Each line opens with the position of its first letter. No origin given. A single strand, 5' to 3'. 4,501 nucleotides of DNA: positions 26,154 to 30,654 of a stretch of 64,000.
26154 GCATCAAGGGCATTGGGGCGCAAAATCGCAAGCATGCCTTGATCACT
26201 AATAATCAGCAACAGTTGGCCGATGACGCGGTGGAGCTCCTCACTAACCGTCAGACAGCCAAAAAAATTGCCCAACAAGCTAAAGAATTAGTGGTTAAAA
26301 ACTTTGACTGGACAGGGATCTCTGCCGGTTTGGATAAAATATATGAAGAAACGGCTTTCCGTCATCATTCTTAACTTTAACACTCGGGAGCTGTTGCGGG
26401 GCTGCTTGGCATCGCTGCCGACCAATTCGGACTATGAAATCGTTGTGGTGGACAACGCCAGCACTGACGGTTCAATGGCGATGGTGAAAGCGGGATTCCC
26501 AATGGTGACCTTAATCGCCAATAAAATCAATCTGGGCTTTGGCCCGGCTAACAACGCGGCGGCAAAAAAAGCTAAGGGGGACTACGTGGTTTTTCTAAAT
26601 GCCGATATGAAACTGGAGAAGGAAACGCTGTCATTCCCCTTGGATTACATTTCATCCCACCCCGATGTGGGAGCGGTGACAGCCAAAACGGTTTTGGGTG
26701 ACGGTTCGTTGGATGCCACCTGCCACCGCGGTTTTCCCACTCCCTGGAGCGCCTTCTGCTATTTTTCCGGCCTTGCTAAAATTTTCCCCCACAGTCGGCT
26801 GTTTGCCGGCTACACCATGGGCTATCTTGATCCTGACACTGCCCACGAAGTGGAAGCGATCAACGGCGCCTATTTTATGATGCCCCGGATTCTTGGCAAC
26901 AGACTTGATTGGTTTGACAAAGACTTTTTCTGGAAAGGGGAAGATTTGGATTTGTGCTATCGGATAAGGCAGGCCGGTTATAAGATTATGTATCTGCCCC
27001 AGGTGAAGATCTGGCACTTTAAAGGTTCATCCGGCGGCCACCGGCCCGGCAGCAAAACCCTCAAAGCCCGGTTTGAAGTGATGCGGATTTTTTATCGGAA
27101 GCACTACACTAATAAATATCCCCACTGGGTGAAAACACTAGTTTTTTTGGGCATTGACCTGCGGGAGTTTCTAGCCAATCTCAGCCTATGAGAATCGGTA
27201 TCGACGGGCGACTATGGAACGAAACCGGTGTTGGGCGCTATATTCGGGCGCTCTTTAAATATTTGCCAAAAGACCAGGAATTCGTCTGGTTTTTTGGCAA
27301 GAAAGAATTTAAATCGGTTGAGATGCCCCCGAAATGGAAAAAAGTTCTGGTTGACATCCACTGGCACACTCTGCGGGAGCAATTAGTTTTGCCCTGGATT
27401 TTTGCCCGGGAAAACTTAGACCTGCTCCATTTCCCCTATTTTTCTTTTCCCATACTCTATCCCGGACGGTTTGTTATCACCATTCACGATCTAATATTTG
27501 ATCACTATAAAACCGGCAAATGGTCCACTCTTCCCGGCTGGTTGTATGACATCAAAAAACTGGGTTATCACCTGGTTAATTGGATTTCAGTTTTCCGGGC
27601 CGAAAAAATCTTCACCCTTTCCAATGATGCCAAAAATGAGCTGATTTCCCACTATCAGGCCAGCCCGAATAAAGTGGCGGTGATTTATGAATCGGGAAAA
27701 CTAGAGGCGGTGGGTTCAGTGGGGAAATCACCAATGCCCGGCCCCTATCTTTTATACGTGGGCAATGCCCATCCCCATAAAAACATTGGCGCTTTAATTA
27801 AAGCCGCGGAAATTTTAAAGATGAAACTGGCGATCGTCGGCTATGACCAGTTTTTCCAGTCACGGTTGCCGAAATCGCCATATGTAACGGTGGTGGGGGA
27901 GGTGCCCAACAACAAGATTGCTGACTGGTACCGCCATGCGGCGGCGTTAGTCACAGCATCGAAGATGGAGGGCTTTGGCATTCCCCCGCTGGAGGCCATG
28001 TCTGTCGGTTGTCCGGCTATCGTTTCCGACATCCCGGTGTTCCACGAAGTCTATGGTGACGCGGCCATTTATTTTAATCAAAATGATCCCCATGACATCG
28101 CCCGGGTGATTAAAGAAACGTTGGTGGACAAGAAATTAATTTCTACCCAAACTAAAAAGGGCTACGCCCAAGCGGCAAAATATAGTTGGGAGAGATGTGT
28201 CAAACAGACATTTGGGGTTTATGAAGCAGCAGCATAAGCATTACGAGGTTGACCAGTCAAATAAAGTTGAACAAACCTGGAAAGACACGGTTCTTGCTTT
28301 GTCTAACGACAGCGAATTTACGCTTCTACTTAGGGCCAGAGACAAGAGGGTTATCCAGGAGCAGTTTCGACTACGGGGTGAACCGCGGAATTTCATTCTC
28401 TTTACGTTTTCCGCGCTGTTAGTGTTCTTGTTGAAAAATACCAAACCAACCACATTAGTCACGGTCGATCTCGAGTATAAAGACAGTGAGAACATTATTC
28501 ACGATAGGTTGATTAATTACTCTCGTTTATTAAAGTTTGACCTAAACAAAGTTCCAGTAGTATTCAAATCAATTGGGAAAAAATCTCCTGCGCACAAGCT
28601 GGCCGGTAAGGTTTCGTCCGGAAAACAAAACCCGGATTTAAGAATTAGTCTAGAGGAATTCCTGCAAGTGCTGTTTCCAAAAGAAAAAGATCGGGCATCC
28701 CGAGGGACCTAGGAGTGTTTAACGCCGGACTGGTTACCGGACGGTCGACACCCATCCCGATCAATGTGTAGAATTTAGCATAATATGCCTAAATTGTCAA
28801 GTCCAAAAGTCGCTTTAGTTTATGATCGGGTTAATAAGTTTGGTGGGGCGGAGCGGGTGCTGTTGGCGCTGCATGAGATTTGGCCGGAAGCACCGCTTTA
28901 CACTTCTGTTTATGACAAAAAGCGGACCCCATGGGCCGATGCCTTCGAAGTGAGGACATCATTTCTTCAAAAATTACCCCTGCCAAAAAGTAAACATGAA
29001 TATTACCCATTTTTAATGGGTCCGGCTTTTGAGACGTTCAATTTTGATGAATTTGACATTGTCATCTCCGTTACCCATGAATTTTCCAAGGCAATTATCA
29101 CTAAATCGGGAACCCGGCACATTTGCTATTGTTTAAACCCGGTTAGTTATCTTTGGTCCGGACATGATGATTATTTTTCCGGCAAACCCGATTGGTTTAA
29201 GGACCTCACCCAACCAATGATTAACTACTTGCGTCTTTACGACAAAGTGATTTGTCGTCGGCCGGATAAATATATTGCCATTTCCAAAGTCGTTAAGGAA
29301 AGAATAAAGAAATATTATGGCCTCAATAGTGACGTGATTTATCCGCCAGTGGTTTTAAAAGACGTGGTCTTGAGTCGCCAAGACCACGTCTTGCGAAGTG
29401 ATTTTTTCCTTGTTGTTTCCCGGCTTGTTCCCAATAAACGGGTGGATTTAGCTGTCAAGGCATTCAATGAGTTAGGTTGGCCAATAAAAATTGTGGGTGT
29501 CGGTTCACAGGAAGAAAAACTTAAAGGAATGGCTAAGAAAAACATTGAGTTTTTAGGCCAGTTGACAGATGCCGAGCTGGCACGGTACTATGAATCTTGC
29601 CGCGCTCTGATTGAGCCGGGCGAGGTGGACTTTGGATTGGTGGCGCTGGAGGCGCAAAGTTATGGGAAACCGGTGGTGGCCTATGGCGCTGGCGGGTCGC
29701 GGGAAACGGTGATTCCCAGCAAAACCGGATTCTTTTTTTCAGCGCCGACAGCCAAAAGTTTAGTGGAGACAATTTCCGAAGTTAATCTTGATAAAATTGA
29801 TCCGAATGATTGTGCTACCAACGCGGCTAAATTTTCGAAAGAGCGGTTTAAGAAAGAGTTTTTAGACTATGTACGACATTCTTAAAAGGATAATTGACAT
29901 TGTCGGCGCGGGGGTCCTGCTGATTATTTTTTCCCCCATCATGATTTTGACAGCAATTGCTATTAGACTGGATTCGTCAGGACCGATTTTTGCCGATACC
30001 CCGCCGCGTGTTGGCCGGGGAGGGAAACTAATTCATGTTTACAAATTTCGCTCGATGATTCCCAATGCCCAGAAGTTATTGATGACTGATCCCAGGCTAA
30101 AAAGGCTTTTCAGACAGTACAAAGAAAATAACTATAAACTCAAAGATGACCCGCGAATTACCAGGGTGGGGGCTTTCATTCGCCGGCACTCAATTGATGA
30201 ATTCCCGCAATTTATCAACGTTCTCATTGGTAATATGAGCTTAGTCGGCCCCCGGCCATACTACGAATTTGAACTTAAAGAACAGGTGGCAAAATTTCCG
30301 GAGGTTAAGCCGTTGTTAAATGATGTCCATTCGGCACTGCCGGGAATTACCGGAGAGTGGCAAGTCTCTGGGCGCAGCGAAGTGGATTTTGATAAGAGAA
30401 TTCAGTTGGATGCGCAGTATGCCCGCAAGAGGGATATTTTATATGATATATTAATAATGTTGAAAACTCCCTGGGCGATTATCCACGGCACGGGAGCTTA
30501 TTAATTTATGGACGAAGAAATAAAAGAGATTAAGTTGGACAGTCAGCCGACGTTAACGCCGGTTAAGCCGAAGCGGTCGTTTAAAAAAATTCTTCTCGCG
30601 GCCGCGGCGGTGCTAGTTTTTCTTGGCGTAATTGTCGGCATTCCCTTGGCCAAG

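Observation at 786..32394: Very large glycosylation supercluster with about 10 paralogous GT-C-type polytopic membrane proteins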

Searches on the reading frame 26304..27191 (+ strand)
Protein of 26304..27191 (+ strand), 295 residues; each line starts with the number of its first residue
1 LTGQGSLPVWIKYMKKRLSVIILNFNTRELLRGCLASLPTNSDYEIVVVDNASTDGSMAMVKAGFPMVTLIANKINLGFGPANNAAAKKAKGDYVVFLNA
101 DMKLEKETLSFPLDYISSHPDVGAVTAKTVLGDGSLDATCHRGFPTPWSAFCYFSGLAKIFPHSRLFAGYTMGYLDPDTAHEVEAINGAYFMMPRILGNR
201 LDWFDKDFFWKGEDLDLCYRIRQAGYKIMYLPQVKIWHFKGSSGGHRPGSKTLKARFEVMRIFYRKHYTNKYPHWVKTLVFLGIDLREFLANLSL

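Call 6: search_protein_families(library=pfam, proteins=[window:26304-27191:+], max_evalue=0.01)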
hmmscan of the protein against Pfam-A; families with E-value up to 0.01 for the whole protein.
window:26304-27191:+ (295 aa): 5 families
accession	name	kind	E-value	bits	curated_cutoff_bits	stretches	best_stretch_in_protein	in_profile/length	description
PF00535.33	Glycos_transf_2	-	1.4e-21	77.6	23.3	1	19-170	1-155/168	Glycosyl transferase family 2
PF13641.12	Glyco_tranf_2_3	-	2.7e-15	57.4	27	1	17-243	2-216/230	Glycosyltransferase like family 2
PF13712.12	Glyco_tranf_2_5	-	0.00014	22.1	27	1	82-238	44-187/210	Glycosyltransferase like family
PF13632.12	Glyco_trans_2_3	-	0.0054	17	27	1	181-238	67-123/198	Glycosyl transferase family group 2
PF13704.12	Glyco_tranf_2_4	-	0.0079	17.1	27.5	0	45-101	21-81/98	Glycosyl transferase family 2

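Call 24: search_protein_families(library=ncbifam, proteins=[window:26304-27191:+], max_evalue=0.001)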
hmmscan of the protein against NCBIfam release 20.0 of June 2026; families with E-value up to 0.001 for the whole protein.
window:26304-27191:+ (295 aa): 14 families
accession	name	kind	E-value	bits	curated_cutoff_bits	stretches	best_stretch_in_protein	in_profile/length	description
NF041875.1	EPS_EpsD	equivalog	1.7e-13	50.7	370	1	18-111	1-99/325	exopolysaccharide biosynthesis glycosyltransferase EpsD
TIGR03965.1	mycofact_glyco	equivalog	4.1e-13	49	280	2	17-128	75-190/467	mycofactocin biosynthesis glycosyltransferase MftF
NF038299.1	EPS_HpsN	equivalog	6.1e-13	48.4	425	2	18-128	3-118/317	hormogonium polysaccharide biosynthesis glycosyltransferase HpsN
NF007482.0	PRK10073.1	equivalog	6.7e-13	48.3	423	1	15-107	5-101/334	glycosyltransferase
TIGR03937.1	PgaC_IcaA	equivalog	5.4e-12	45.4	422.3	1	16-127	45-161/407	poly-beta-1,6-N-acetyl-D-glucosamine synthase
NF038302.1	EPS_HpsE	equivalog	7.5e-11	41.5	300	1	18-128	3-123/307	hormogonium polysaccharide biosynthesis glycosyltransferase HpsE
TIGR04283.1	glyco_like_mftF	equivalog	4.9e-10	39.4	182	1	18-110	1-91/221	TIGR04283 family arsenosugar biosynthesis glycosyltransferase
NF047683.1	TeichurnBiosyTuaG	equivalog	1.9e-09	37.5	400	1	14-120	4-115/252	teichuronic acid biosynthesis protein TuaG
TIGR04195.1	S_glycosyl_SunS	equivalog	5.4e-08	32.1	350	1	20-102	61-142/421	SunS family peptide S-glycosyltransferase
NF050050.1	ProtGlycPglI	equivalog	9.5e-08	31.8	500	1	17-111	3-103/306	GalNAc(5)-diNAcBac-PP-undecaprenol beta-1,3-glucosyltransferase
TIGR03111.1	glyc2_xrt_Gpos1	hypoth_equivalog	6.5e-07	28.5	363.95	1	18-134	51-173/439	TIGR03111 family XrtG-associated glycosyltransferase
NF007986.1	PRK10714.1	equivalog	5.5e-05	22.3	529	1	16-108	6-107/316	undecaprenyl-phosphate 4-deoxy-4-formamido-L-arabinose transferase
TIGR01556.1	rhamnosyltran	subfamily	0.00022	20.5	200.55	0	30-124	9-107/281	rhamnosyltransferase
NF053739.1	GlytfEpsEBac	equivalog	0.00036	19.6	450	0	18-101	3-92/265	glycosyltransferase EpsE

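Call 38: search_solved_structures(query=window:26304-27191:+, max_evalue=0.001)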
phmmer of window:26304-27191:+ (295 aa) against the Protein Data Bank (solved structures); distinct sequences matched with E-value up to 0.001: 20.
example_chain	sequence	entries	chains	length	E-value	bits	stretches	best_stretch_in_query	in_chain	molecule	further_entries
2z87_A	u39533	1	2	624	1.5e-12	50.7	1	18-122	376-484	Chondroitin synthase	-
2z86_A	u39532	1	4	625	1.5e-12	50.7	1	18-122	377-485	Chondroitin synthase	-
5tze_C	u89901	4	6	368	1.2e-09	41.1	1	17-145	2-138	Glycosyl transferase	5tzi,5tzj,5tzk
5tz8_A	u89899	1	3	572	3.3e-09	39.7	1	17-142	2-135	Glycosyl transferase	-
6p61_A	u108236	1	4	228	1.6e-08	37.4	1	14-135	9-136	Glycosyltransferase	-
22ao_A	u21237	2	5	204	7e-08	35.4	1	15-119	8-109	GmaR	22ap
3l7m_A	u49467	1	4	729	8.2e-06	28.6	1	17-117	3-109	Teichoic acid biosynthesis protein F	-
3l7j_A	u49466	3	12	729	8.2e-06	28.6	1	17-117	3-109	Teichoic acid biosynthesis protein F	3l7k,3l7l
3l7i_A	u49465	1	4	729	8.2e-06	28.6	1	17-117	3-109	Teichoic acid biosynthesis protein F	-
3bcv_A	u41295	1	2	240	1.3e-05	27.9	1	17-106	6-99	Putative glycosyltransferase protein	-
7msp_A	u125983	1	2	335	1.6e-05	27.6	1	22-108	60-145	SPbeta prophage-derived glycosyltransferase SunS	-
7msn_A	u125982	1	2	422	2.4e-05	27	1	22-108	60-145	SPbeta prophage-derived glycosyltransferase SunS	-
5hea_A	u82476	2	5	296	2.6e-05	26.9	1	18-106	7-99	Putative glycosyltransferase (GalT1)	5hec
6h1j_A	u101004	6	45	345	5.9e-05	25.8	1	15-111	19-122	Probable ss-1,3-N-acetylglucosaminyltransferase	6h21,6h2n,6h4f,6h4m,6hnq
6yv7_B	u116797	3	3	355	0.00014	24.6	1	16-127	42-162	Glycosyl transferase, family 2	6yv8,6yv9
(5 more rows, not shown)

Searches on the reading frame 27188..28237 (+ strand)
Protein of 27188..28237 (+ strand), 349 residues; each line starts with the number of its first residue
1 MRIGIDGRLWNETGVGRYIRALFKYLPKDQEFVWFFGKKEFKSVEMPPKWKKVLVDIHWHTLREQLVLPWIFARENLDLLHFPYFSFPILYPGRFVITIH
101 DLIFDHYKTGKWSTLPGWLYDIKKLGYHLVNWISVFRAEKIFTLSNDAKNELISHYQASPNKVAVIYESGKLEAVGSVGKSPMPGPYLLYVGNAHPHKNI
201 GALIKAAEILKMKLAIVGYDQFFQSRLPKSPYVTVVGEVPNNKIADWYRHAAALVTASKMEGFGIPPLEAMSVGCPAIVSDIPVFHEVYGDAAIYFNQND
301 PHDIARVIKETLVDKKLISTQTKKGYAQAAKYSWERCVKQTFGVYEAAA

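Call 6: search_protein_families(library=pfam, proteins=[window:27188-28237:+], max_evalue=0.01)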
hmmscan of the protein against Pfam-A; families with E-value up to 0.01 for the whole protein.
window:27188-28237:+ (349 aa): 5 families
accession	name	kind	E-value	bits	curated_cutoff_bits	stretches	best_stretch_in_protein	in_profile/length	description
PF00534.26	Glycos_transf_1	-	1.2e-23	84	26.4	1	182-325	12-169/172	Glycosyl transferases group 1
PF13692.12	Glyco_trans_1_4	-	5.4e-21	75.8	27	1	186-312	2-140/142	Glycosyl transferases group 1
PF13439.12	Glyco_transf_4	-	6.3e-10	39.8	28.5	1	14-167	3-163/170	Glycosyltransferase Family 4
PF13524.12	Glyco_trans_1_2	-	1.7e-05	25.2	25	1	205-340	7-141/144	Glycosyl transferase-like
PF20706.3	GT4-conflict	-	0.00053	19.5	26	1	243-281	274-312/385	Family 4 Glycosyltransferase in conflict systems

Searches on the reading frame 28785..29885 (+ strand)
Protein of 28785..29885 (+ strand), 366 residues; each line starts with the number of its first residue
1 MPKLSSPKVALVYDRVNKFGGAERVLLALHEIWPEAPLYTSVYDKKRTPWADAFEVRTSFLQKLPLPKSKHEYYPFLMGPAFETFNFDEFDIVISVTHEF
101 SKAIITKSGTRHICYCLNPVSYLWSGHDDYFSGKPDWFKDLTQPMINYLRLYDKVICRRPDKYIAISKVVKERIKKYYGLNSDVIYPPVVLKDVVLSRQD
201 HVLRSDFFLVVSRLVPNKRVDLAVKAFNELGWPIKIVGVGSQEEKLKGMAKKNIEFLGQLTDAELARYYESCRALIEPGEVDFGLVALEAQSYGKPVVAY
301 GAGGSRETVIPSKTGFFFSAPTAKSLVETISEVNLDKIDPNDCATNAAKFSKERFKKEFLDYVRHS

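Call 6: search_protein_families(library=pfam, proteins=[window:28785-29885:+], max_evalue=0.01)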
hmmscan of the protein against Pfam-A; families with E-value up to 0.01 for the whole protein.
window:28785-29885:+ (366 aa): 3 families
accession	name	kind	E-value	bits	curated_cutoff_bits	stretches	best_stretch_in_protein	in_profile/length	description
PF00534.26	Glycos_transf_1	-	2.5e-25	89.4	26.4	1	204-349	14-171/172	Glycosyl transferases group 1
PF13692.12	Glyco_trans_1_4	-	8.1e-19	68.7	27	1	208-332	4-138/142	Glycosyl transferases group 1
PF13439.12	Glyco_transf_4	-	1.3e-06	29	28.5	1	20-190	2-167/170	Glycosyltransferase Family 4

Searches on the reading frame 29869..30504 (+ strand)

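Call 6: search_protein_families(library=pfam, proteins=[window:29869-30504:+], max_evalue=0.01)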
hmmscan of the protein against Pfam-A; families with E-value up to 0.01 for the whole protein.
window:29869-30504:+ (211 aa): 1 family
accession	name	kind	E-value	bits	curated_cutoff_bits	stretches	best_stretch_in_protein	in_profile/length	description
PF02397.22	Bac_transf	-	2.2e-57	193.9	27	1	6-205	1-178/179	Bacterial sugar transferase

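Call 24: search_protein_families(library=ncbifam, proteins=[window:29869-30504:+], max_evalue=0.001)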
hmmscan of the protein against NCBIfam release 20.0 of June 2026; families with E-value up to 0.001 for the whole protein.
window:29869-30504:+ (211 aa): 10 families
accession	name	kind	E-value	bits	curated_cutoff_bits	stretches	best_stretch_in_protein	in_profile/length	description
TIGR03025.1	EPS_sugtrans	subfamily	3.4e-71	240.8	295.55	1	3-211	255-445/445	exopolysaccharide biosynthesis polyprenyl glycosylphosphotransferase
TIGR03022.1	WbaP_sugtrans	subfamily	2.3e-67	228.2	403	1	4-211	257-456/456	undecaprenyl-phosphate galactose phosphotransferase WbaP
NF052601.1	undeca_RfbP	equivalog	6.7e-58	195.8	330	1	3-205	42-236/244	undecaprenyl-phosphate galactose phosphotransferase family protein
TIGR03023.1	WcaJ_sugtrans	equivalog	1.4e-57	196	410.75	1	3-211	260-453/453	undecaprenyl-phosphate glucose phosphotransferase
NF041877.1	EPS_EpsZ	equivalog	1.1e-48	166.1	800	1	5-210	265-458/459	exopolysaccharide biosynthesis polyisoprenyl-phosphate hexose-1-phosphate transferase EpsZ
NF011751.0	PRK15204.1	equivalog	3.1e-47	161.3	907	1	4-211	278-476/476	undecaprenyl-phosphate galactose phosphotransferase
TIGR03013.1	EpsB_2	subfamily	5.2e-41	141.2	393.35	1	3-210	252-442/443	TIGR03013 family XrtA/PEP-CTERM system glycosyltransferase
NF007518.0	PRK10124.1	equivalog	7.1e-36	123.9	684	1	4-200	272-453/464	undecaprenyl-phosphate glucose phosphotransferase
NF050817.1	PolSacchBiosHfsE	equivalog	2.2e-30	105.8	750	1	4-200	270-455/467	polysaccharide biosynthesis protein HfsE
NF045514.1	glycotran_HepC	equivalog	1.1e-23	83.7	140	1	4-131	115-212/220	heterocyst development glycosyltransferase HepC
